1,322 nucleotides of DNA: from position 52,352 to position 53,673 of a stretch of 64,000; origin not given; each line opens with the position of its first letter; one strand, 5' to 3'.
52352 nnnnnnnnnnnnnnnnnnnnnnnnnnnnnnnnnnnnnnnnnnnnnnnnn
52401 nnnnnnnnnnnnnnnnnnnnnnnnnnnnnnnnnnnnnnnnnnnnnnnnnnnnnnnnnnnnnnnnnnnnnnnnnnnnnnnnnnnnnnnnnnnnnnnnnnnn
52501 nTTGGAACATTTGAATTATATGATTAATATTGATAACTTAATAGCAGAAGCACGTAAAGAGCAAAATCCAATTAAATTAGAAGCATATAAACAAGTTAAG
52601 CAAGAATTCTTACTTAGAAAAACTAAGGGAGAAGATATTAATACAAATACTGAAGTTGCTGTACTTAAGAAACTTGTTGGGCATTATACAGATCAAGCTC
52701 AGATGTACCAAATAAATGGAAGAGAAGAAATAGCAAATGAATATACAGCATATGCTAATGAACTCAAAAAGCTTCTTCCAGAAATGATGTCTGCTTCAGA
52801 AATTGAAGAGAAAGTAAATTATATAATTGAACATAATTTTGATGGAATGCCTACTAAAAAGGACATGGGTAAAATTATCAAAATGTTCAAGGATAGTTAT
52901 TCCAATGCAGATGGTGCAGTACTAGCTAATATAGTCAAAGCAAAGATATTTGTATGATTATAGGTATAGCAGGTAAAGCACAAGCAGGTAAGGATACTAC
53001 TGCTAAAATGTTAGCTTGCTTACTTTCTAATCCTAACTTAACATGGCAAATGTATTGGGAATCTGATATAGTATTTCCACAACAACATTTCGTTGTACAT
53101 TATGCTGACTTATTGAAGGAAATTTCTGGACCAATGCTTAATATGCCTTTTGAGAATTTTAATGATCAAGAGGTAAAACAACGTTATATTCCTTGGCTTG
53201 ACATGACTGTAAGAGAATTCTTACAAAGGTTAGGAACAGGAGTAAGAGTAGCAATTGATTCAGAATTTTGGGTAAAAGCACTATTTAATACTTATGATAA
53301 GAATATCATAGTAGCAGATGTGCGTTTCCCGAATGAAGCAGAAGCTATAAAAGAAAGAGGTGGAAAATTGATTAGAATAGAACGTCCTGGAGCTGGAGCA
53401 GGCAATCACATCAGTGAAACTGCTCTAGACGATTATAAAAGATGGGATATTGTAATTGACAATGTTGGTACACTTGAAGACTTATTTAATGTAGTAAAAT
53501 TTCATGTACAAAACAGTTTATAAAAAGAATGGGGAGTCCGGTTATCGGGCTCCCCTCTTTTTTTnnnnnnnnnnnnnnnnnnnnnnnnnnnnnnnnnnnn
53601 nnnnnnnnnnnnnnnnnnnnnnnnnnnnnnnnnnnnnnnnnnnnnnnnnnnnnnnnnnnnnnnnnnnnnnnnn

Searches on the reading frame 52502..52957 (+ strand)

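Call 54: search_protein_families(library=pfam, proteins=[window:52502-52957:+], max_evalue=0.001)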
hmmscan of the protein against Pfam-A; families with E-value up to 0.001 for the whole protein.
window:52502-52957:+ (151 aa): 1 family
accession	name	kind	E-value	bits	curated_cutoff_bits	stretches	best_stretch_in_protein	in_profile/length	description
PF09424.15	YqeY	-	6.6e-16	59.1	27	1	10-148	4-142/143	Yqey-like protein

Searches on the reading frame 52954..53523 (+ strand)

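Call 54: search_protein_families(library=pfam, proteins=[window:52954-53523:+], max_evalue=0.001)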
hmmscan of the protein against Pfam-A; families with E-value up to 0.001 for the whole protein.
window:52954-53523:+ (189 aa): 1 family
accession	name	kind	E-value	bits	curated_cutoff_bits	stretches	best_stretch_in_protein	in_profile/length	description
PF21448.3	DNMK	-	2e-18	67.3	27.1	1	83-178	127-230/232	Deoxynucleotide monophosphate kinase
